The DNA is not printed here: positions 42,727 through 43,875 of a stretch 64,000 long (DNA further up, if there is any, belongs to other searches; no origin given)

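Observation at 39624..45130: AT-rich three-gene candidate anti-phage islet between ahpF and a GNAT gene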

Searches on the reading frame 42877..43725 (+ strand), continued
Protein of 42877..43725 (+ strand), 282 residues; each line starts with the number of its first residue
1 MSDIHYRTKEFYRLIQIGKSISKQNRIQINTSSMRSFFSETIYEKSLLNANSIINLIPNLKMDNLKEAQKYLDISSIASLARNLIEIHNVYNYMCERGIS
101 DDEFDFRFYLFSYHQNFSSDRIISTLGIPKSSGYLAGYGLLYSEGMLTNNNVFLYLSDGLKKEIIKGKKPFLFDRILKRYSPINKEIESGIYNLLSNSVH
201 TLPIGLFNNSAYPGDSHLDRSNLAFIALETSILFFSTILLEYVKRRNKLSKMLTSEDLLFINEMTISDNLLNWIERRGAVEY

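Call 72: find_encoding_contigs(protein=P0004, flank=8000, max_places=2)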
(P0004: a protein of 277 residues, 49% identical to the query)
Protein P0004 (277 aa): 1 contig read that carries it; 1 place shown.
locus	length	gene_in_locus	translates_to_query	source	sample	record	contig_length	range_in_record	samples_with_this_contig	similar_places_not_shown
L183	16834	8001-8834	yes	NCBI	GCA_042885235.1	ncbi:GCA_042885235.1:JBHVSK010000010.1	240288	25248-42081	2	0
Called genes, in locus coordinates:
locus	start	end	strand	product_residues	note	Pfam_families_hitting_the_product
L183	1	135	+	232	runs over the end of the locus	PF04542:Sigma70_r2, PF04545:Sigma70_r4, PF01381:HTH_3 (weak)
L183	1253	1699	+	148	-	-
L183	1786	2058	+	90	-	PF14078:DUF4259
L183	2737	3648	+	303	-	PF01507:PAPS_reduct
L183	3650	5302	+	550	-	PF00009:GTP_EFTU, PF01926:MMR_HSR1 (faint), PF22594:GTP-eEF1A_C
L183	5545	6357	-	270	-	PF01209:Ubie_methyltran, PF13847:Methyltransf_31, PF08241:Methyltransf_11, PF08242:Methyltransf_12 (weak), PF13649:Methyltransf_25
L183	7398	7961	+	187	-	-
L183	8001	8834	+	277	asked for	-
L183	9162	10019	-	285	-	PF13560:HTH_31, PF17765:MLTR_LBD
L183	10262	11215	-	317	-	PF00248:Aldo_ket_red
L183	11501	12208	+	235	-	PF23441:SDR, PF00106:adh_short, PF13561:adh_short_C2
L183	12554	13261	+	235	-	PF00072:Response_reg, PF00486:Trans_reg_C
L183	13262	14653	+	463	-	PF00672:HAMP, PF00512:HisKA, PF02518:HATPase_c, PF13589:HATPase_c_3 (faint)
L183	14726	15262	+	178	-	PF13517:FG-GAP_3 (faint)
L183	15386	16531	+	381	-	PF01098:FTSW_RODA_SPOVE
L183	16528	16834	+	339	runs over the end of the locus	PF03816:LytR_cpsA_psr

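Call 78: search_protein_families(library=pfam, proteins=[L001:5214-6584:+, L001:12654-13895:+, L001:14025-15074:+], max_evalue=0.01)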
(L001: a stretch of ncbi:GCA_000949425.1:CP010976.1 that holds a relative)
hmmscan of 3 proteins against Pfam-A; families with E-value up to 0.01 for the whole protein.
L001:5214-6584:+ (456 aa): 3 families
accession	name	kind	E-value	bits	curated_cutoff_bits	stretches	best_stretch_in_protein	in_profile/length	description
PF00239.26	Resolvase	-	3.1e-14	53.7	23.3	1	3-107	39-142/145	Resolvase, N terminal domain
PF07508.19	Recombinase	-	5.5e-14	52.7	21.1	1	133-241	2-101/102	Recombinase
PF13408.12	Zn_ribbon_recom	-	4.3e-09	37.1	25.3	1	255-306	1-47/58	Recombinase zinc beta ribbon domain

L001:12654-13895:+ (413 aa): 1 family
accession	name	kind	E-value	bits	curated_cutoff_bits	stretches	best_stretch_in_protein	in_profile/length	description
PF18871.6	HEPN_Toprim_N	-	2.1e-14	54.4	25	1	1-208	1-215/223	HEPN/Toprim N-terminal domain 1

L001:14025-15074:+ (349 aa): 0 families

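Call 83: search_dna_similar(query=window:42877-43725:+, collection=plasmids, mode=protein, max_rows=8)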
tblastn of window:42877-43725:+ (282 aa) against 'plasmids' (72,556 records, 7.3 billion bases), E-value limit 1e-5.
Records with a match: 3; places in all: 3; records where one place covers at least 80% of the query: 0.
Best place of each record, by identity: <60% 3.
By first word of the organism name: Pseudomonas 1; Lichenicola 1; Polymorphobacter 1.
By predicted mobility (MOB-suite, as given by PLSDB): non-mobilizable 3.
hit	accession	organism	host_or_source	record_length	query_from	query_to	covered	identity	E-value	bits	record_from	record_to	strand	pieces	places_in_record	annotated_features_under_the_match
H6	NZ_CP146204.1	Pseudomonas sp. 4810-S13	genome assymbly,Winogradsky column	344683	24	232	74%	29.0%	2e-9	65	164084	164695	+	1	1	hypothetical protein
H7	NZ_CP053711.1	Lichenicola cladoniae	Cladonia borealis,cell culture,lichen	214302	19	217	71%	24.9%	6e-10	67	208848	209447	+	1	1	DUF5677 domain-containing protein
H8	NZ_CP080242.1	Polymorphobacter sp. PAMC 29334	Megaspora,lichen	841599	28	208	64%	25.8%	3e-8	62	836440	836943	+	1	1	DUF5677 domain-containing protein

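Call 85: get_annotated_region(hit=H7, flank=6000)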
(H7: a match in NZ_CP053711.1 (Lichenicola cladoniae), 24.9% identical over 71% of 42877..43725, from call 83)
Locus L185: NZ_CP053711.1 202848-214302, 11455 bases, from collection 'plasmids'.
description: Lichenicola cladoniae strain PAMC 26569 plasmid unnamed4, complete sequence
organism: Lichenicola cladoniae (NCBI taxid 1484109)
taxonomy: Bacteria; Pseudomonadota; Alphaproteobacteria; Rhodospirillales; Acetobacteraceae; Lichenicola; Lichenicola cladoniae
host: -; source: Cladonia borealis,cell culture,lichen; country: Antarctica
typing (MOB-suite, as given by PLSDB): non-mobilizable
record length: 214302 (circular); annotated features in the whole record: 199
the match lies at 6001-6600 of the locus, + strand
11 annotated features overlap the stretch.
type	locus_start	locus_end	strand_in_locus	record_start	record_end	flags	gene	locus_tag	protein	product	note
CDS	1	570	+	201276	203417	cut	-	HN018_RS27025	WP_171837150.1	type IV secretory system conjugative DNA transfer family protein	-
CDS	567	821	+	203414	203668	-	-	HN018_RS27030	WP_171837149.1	hypothetical protein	-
CDS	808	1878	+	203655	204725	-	-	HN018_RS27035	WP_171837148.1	LPD7 domain-containing protein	-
CDS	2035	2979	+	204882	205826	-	-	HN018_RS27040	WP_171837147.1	relaxase/mobilization nuclease domain-containing protein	-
CDS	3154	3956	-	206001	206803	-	-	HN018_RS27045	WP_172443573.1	IS5 family transposase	-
CDS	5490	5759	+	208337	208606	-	-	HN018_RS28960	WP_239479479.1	hypothetical protein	-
CDS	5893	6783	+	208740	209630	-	-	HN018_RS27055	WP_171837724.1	DUF5677 domain-containing protein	-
CDS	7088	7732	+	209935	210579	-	-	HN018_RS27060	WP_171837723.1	nucleotidyltransferase domain-containing protein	-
CDS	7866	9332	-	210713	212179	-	-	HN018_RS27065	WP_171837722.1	prolyl oligopeptidase family serine peptidase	GO:0006508 - proteolysis [Evidence IEA]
CDS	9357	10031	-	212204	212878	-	-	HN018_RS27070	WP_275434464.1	hypothetical protein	-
CDS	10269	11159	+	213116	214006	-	bla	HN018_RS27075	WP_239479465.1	class A beta-lactamase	GO:0030655 - beta-lactam antibiotic catabolic process [Evidence IEA]; GO:0046677 - response to antibiotic [Evidence IEA]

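Call 86: search_protein_representatives(alignment_id=A2)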
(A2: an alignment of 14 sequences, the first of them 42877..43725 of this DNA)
Query: 14 sequences, 283 profile positions. Proteins with E-value up to 0.001 (for the whole library): 992; up to 1e-10: 447; up to 1e-30: 90. The best 150 are listed.
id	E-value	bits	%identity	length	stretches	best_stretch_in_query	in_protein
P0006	8.7e-112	389.3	-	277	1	1-274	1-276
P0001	2.3e-111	387.9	-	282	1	1-277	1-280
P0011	2.5e-107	374.7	-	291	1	5-283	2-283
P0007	1.0e-106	372.6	-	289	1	1-282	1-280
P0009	4.7e-106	370.5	-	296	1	1-283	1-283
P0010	4.6e-105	367.2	-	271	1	5-272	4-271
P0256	4.1e-90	318.1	-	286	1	1-275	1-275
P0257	2.4e-82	292.7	-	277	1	12-275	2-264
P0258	1.6e-81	290.0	-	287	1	1-277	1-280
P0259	3.1e-81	289.0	-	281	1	1-277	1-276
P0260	9.7e-80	284.1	-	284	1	4-276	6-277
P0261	1.3e-78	280.4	-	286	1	4-281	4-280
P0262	1.7e-77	276.8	-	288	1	1-280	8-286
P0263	8.7e-75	267.9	-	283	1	1-276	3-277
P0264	1.2e-74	267.4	-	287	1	4-276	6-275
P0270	7.9e-68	245.0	-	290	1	9-281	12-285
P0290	3.3e-52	193.8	-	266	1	14-276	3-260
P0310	9.4e-43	162.8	-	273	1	7-270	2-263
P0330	1.6e-35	139.0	-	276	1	8-263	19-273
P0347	2.8e-28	115.3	-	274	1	8-253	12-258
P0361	9.6e-25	103.7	-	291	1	4-262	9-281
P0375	7.7e-23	97.4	-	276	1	7-264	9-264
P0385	5.7e-22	94.6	-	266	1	12-260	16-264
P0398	1.1e-20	90.3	-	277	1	19-261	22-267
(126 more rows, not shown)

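Call 87: search_protein_families(library=pfam, proteins=[P0256, P0270, P0290, P0310, P0330, P0347, P0361, P0375, P0385, P0398], max_evalue=0.01)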
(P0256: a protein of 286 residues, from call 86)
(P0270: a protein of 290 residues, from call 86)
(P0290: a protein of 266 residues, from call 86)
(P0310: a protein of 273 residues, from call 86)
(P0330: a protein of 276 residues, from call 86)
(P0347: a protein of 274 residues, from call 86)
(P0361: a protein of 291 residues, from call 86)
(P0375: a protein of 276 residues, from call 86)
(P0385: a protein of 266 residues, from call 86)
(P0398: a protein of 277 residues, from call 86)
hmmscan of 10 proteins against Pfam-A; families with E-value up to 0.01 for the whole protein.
P0256 (286 aa): 1 family
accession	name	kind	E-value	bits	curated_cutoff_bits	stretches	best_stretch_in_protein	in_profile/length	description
PF18928.5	DUF5677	-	7.2e-06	26.6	27.1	1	69-206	27-158/166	Family of unknown function (DUF5677)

P0270 (290 aa): 1 family
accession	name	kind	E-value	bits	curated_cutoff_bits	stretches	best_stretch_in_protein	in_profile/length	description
PF17569.7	DUF5475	-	0.0081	16.9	25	0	118-157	12-54/81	Family of unknown function (DUF5475)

P0290 (266 aa): 0 families

P0310 (273 aa): 0 families

P0330 (276 aa): 0 families

P0347 (274 aa): 1 family
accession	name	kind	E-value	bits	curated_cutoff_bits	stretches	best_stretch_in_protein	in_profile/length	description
PF18928.5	DUF5677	-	5e-05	23.9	27.1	1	41-208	3-155/166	Family of unknown function (DUF5677)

P0361 (291 aa): 0 families

P0375 (276 aa): 1 family
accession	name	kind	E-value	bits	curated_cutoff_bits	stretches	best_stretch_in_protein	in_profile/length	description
PF18928.5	DUF5677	-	2.3e-06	28.2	27.1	1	70-197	26-148/166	Family of unknown function (DUF5677)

P0385 (266 aa): 1 family
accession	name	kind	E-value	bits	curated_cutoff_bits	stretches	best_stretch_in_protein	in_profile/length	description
PF18928.5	DUF5677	-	0.00081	19.9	27.1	1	73-206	28-156/166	Family of unknown function (DUF5677)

P0398 (277 aa): 1 family
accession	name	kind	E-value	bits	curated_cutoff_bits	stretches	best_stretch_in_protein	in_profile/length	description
PF18928.5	DUF5677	-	1.1e-12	48.7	27.1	1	41-212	5-161/166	Family of unknown function (DUF5677)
